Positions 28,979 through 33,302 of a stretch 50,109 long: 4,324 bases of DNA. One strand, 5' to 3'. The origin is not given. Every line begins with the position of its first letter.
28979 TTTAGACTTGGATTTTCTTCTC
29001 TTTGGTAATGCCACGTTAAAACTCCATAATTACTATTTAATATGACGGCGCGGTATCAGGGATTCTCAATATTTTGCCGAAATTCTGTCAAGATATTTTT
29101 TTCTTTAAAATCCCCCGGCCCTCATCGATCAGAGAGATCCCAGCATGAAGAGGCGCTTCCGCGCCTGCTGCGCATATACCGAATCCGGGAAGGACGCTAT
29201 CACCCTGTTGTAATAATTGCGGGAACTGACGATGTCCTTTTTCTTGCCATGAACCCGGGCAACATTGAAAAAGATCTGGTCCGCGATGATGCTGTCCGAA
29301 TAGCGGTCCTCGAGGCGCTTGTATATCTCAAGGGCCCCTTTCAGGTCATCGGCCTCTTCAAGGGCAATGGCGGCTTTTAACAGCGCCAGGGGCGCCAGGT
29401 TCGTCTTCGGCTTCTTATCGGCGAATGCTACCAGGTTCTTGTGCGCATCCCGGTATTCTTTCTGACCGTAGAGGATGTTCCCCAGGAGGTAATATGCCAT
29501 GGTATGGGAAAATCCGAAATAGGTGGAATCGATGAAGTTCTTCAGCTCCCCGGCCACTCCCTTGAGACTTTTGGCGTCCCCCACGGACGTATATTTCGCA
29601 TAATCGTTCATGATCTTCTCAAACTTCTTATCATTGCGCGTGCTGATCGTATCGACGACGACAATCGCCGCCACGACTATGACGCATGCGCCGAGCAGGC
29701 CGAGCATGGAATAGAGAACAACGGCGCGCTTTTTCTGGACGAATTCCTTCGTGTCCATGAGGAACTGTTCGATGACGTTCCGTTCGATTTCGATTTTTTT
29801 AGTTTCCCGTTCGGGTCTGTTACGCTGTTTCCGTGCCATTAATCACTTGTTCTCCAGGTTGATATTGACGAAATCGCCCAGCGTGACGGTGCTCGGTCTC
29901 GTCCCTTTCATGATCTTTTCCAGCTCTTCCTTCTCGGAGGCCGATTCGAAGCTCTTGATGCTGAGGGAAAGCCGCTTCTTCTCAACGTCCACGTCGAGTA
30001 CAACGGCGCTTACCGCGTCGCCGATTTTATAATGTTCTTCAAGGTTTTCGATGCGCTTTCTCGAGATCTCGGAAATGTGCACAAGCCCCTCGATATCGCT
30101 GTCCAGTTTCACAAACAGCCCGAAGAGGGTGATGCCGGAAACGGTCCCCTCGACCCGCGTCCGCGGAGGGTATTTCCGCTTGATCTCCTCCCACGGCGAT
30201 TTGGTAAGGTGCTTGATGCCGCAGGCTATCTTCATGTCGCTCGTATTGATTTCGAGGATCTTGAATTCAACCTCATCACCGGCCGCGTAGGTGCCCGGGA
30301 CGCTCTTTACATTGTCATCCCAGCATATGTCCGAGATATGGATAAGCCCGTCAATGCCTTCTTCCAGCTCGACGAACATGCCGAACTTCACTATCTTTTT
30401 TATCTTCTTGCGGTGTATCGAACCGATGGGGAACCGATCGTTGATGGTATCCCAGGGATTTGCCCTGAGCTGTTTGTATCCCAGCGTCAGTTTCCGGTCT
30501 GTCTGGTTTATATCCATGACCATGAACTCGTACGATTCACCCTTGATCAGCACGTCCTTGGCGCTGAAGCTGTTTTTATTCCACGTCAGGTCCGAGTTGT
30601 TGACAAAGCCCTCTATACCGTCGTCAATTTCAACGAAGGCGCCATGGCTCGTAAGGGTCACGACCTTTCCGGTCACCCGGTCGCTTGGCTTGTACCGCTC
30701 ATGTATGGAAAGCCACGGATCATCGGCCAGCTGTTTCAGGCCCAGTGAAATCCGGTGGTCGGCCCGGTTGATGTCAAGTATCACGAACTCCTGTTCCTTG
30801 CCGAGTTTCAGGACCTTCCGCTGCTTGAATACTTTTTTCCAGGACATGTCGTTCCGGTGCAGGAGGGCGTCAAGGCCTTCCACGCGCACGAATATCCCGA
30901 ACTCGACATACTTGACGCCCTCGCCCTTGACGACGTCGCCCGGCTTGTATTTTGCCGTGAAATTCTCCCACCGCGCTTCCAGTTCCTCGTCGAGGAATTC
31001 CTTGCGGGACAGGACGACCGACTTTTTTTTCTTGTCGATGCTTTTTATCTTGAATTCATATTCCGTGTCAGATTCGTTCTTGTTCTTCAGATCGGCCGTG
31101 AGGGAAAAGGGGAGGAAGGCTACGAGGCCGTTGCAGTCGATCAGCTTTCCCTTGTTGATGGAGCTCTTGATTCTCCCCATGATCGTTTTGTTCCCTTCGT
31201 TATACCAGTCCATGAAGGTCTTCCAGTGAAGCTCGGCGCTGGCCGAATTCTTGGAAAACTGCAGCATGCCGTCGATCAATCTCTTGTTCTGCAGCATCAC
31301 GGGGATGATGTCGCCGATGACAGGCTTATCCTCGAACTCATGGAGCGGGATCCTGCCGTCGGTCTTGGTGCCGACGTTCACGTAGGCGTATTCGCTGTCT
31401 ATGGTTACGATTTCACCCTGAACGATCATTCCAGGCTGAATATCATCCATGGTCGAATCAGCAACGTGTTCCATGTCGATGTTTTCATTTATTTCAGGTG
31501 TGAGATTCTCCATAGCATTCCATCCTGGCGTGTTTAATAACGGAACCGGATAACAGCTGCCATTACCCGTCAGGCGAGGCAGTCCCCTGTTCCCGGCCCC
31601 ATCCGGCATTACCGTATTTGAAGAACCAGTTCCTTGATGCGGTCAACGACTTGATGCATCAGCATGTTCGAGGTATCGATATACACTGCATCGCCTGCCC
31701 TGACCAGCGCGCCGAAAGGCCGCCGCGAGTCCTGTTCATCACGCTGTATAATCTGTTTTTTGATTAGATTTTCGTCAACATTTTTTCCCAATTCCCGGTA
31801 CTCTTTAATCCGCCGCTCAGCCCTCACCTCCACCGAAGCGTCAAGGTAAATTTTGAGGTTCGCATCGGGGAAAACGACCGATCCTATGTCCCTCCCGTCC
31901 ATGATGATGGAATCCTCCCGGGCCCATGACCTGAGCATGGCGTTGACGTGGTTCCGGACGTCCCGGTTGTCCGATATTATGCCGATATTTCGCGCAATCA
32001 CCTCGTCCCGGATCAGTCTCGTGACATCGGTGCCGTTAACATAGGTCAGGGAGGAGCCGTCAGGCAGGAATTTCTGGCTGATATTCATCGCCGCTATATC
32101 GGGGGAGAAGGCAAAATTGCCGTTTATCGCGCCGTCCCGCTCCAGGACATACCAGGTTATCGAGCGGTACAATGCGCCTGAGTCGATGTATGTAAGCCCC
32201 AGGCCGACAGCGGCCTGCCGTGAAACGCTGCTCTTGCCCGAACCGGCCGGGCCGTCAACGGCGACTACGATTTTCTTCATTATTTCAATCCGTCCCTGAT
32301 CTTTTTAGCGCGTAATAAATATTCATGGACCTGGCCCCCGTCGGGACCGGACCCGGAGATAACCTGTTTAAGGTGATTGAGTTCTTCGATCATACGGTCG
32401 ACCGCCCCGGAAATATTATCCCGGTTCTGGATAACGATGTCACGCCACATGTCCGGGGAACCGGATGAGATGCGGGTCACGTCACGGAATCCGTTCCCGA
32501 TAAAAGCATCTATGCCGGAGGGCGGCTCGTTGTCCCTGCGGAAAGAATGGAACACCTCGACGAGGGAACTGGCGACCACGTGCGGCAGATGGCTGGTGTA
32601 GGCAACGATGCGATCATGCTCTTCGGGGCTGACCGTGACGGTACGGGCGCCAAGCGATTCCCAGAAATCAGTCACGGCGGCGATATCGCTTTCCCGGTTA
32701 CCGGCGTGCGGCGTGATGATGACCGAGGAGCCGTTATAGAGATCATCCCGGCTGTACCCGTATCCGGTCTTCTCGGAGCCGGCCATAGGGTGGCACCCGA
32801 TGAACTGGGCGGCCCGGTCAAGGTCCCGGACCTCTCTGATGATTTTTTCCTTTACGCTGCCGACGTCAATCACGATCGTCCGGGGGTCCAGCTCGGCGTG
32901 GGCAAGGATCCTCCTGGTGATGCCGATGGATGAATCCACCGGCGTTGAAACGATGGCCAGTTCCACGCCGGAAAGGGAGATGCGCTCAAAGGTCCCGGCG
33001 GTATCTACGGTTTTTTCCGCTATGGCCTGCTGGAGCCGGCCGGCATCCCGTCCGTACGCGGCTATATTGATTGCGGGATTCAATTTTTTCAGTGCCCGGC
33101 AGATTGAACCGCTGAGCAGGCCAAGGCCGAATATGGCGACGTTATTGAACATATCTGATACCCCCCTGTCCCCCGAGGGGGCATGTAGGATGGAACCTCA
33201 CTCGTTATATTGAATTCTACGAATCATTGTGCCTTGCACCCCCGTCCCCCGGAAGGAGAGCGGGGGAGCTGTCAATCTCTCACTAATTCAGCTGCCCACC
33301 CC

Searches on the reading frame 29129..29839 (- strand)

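Call 45: search_protein_families(library=pfam, proteins=[window:29129-29839:-], max_evalue=0.00001)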
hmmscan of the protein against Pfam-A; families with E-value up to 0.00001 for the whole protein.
window:29129-29839:- (236 aa): 4 families
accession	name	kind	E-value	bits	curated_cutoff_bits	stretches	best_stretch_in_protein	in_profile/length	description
PF13174.12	TPR_6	-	4.3e-09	36.9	26.3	0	152-183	2-33/33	Tetratricopeptide repeat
PF07719.23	TPR_2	-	1.3e-07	31.6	27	0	115-136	3-24/34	Tetratricopeptide repeat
PF09976.15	TPR_21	-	2.2e-06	28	25.5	0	50-171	13-134/193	Tetratricopeptide repeat-like domain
PF13432.12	TPR_16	-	4.2e-06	27.5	32.7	0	117-183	1-64/65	Tetratricopeptide repeat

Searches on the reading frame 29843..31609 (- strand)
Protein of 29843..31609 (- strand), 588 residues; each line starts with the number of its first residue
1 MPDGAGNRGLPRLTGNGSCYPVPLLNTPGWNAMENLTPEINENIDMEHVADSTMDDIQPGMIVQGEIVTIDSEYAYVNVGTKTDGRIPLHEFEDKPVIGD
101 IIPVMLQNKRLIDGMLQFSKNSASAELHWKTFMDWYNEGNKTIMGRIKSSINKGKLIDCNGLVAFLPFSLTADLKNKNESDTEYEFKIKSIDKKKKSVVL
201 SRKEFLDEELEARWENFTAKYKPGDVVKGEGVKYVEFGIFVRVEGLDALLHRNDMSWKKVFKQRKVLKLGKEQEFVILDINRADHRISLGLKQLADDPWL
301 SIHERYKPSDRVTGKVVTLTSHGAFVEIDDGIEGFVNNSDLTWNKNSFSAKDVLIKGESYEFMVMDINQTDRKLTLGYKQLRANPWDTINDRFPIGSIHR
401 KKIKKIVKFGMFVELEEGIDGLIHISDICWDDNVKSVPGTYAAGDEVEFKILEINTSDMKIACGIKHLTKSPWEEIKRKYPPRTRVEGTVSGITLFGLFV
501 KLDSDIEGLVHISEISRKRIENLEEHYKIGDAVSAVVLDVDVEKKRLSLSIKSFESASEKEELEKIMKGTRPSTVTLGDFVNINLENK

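Call 46: search_protein_families(library=pfam, proteins=[window:29843-31609:-], max_evalue=0.00001)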
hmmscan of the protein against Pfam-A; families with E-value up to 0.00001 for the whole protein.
window:29843-31609:- (588 aa): 5 families
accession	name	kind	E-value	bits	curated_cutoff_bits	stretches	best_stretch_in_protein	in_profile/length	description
PF00575.29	S1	-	1.6e-73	243.5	22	4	484-552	6-74/74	S1 RNA binding domain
PF23459.1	S1_RRP5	-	1.2e-17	64.6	27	1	485-550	6-71/72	RRP5 S1 domain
PF21710.3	Spt6_S1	-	2.4e-14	53.8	27.5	0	498-552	32-87/91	Spt6, S1/OB domain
PF24685.1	OB_RRP5_4th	-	9.2e-07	29.2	31.5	0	497-540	25-71/92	RRP5 OB-fold domain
PF13509.12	S1_2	-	7.4e-06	26.4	21.8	0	395-427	1-33/61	S1 domain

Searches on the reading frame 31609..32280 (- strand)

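Call 46: search_protein_families(library=pfam, proteins=[window:31609-32280:-], max_evalue=0.00001)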
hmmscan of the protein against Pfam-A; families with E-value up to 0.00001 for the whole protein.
window:31609-32280:- (223 aa): 2 families
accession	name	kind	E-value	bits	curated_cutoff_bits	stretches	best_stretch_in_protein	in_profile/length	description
PF02224.24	Cytidylate_kin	-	5.8e-62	209.6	26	1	6-219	1-209/211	Cytidylate kinase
PF13189.12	Cytidylate_kin2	-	6.7e-06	26.8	28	0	104-183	74-149/176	Cytidylate kinase-like family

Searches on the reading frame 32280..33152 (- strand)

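Call 46: search_protein_families(library=pfam, proteins=[window:32280-33152:-], max_evalue=0.00001)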
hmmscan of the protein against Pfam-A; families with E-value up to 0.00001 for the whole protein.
window:32280-33152:- (290 aa): 2 families
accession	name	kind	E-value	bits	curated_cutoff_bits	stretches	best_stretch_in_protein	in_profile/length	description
PF02153.23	PDH_N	-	2.9e-28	98.8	26.5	1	18-172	2-153/154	Prephenate dehydrogenase, nucleotide-binding domain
PF20463.3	PDH_C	-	1.2e-25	90.2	22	1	175-268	1-91/102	Prephenate dehydrogenase, dimerization domain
